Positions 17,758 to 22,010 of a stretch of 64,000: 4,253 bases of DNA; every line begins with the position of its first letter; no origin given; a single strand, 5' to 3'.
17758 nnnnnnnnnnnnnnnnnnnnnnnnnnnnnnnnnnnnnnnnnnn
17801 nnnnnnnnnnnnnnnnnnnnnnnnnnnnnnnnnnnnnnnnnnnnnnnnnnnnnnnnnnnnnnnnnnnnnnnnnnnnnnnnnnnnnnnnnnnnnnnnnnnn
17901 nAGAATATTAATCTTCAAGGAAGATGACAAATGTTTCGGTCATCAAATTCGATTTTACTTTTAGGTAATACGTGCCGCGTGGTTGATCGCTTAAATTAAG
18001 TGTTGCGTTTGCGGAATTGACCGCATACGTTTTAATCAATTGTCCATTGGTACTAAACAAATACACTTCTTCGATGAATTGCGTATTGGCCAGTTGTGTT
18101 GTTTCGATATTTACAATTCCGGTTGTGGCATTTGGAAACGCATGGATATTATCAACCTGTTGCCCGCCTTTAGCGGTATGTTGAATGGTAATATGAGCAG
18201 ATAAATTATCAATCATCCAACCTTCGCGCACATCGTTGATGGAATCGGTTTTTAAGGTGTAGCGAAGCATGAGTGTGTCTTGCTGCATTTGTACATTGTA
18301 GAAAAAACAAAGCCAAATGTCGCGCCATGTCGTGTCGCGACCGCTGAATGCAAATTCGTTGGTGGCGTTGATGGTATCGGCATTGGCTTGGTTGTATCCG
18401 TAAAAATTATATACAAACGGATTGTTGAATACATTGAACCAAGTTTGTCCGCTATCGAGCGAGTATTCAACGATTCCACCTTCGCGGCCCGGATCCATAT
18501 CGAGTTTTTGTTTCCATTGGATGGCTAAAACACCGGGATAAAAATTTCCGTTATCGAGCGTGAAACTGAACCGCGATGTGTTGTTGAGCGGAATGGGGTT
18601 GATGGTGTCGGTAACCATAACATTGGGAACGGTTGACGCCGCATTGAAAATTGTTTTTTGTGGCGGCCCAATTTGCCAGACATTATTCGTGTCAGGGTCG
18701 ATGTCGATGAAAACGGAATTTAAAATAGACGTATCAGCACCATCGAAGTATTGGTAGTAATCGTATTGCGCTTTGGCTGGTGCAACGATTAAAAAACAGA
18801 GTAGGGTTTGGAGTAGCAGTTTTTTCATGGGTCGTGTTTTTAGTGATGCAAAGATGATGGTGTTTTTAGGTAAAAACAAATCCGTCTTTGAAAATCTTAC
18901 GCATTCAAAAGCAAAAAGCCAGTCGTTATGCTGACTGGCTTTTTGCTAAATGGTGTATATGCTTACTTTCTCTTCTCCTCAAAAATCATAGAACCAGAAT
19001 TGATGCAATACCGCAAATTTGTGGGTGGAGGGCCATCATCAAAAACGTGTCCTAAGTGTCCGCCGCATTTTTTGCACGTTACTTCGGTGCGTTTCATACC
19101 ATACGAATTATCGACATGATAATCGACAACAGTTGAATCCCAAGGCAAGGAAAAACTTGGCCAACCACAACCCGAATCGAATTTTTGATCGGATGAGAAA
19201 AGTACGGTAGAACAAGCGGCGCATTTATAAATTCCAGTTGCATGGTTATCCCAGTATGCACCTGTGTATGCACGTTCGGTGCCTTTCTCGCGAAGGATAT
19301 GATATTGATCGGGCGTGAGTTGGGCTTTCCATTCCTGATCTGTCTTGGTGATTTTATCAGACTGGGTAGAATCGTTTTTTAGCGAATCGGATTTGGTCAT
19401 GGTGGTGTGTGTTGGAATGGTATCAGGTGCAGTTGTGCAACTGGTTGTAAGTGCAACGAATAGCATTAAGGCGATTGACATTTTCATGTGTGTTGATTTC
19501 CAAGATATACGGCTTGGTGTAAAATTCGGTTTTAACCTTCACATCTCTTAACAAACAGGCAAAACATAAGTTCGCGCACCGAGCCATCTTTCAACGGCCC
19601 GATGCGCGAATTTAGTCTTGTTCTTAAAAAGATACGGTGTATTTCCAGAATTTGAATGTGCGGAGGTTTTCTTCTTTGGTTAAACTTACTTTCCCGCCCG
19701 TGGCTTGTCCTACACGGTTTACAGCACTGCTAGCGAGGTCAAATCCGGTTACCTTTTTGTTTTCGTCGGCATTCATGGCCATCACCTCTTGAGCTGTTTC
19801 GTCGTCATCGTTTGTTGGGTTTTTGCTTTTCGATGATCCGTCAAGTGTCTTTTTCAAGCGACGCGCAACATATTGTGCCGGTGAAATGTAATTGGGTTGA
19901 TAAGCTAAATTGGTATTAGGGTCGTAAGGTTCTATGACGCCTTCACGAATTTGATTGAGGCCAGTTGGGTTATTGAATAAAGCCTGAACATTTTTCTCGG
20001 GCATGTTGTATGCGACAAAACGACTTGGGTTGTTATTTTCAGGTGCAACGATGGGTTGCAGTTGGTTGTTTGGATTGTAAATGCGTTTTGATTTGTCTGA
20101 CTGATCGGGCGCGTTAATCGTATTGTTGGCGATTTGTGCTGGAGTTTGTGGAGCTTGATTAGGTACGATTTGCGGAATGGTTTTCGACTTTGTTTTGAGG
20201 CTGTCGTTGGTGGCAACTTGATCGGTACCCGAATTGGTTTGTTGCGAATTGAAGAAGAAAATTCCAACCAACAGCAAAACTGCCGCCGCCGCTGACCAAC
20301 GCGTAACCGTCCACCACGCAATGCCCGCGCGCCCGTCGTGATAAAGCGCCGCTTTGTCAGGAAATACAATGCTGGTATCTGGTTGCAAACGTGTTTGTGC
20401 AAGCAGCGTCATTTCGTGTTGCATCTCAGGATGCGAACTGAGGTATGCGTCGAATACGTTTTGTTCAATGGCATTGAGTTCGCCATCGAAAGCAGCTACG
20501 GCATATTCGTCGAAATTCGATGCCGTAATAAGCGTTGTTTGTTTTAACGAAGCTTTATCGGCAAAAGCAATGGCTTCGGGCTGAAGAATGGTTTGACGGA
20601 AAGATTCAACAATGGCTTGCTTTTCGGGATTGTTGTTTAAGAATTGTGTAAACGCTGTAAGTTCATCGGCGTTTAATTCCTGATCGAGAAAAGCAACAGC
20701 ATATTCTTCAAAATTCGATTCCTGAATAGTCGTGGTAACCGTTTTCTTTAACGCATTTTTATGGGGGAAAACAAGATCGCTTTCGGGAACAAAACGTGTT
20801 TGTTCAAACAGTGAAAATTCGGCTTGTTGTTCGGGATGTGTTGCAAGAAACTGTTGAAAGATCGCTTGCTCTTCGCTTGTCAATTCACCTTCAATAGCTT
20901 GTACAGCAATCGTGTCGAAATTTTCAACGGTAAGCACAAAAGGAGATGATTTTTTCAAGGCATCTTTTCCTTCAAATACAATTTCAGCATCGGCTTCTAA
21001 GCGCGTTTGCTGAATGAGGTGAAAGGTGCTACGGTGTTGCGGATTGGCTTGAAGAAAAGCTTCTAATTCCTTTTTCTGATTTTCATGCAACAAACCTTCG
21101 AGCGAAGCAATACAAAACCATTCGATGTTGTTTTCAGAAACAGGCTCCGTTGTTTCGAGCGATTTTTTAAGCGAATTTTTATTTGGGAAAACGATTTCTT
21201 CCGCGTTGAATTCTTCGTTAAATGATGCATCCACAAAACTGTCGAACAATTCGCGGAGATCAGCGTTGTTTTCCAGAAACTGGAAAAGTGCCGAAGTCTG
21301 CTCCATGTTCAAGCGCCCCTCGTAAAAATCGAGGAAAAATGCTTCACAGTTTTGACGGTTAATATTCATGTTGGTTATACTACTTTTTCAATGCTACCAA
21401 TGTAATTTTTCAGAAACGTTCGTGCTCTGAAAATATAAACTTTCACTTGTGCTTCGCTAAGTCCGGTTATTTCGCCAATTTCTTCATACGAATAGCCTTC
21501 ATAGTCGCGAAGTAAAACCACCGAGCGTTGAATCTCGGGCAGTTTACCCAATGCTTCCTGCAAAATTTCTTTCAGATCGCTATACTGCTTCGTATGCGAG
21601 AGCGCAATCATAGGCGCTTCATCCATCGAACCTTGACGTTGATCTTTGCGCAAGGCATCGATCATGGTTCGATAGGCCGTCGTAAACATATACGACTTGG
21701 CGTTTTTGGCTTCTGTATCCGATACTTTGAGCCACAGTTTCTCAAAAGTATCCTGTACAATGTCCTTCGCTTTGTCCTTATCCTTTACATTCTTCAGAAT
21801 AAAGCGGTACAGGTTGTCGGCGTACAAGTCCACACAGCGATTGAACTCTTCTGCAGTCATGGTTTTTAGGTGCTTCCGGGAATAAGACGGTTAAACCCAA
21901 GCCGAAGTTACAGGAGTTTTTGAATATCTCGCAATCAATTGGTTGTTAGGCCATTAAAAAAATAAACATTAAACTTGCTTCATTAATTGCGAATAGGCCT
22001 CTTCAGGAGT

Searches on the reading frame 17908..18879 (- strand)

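Call 3: search_protein_families(library=pfam, proteins=[window:17908-18879:-], max_evalue=0.1)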
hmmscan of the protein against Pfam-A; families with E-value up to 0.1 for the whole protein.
window:17908-18879:- (323 aa): 3 families
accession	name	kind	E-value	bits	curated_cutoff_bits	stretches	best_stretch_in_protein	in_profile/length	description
PF18962.6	Por_Secre_tail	-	2.1e-08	34.8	27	1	248-312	2-66/75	Secretion system C-terminal sorting domain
PF16967.11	TcfC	-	0.023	14.7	29.4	0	278-309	20-51/68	E-set like domain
PF21471.3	Reelin_subrepeat-B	-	0.065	13.5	27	0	132-226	57-124/127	Reelin subrepeat B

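Call 4: search_protein_families(library=ncbifam, proteins=[window:17908-18879:-], max_evalue=0.1)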
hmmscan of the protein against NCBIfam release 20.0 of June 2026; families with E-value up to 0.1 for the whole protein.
window:17908-18879:- (323 aa): 4 families
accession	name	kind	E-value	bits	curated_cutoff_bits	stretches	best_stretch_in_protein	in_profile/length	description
TIGR04183.1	Por_Secre_tail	domain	9.4e-08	31.9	23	1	248-315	2-65/72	T9SS type A sorting domain-containing protein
NF052644.1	T9SS_DNase_Rie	equivalog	0.001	18.5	260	1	269-311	199-240/251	T9SS-dependent surface endonuclease, AS87_RS02955 family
NF038112.1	myxo_dep_M36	subfamily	0.0017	15.5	1500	1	132-229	1071-1167/1604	myxosortase-dependent M36 family metallopeptidase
NF050177.1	TapA_OM_Porphy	equivalog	0.0027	16.5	500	1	241-318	467-538/544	TapA/TapC family T9SS-dependent outer membrane protein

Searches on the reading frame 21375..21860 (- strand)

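Call 40: search_protein_families(library=pfam, proteins=[window:21375-21860:-], max_evalue=0.00001)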
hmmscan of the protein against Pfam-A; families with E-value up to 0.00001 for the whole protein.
window:21375-21860:- (161 aa): 4 families
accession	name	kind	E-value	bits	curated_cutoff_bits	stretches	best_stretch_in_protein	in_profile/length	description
PF08281.18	Sigma70_r4_2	-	3.8e-20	71.7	25.7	1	98-150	2-54/54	Sigma-70, region 4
PF04542.20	Sigma70_r2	-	2.7e-12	46.7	24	1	10-75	2-70/71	Sigma-70 region 2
PF04545.22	Sigma70_r4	-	8.5e-12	44.8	24.1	1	103-151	1-49/50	Sigma-70, region 4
PF07638.17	Sigma70_ECF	-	6.3e-06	26.7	21.1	0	64-151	85-180/185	ECF sigma factor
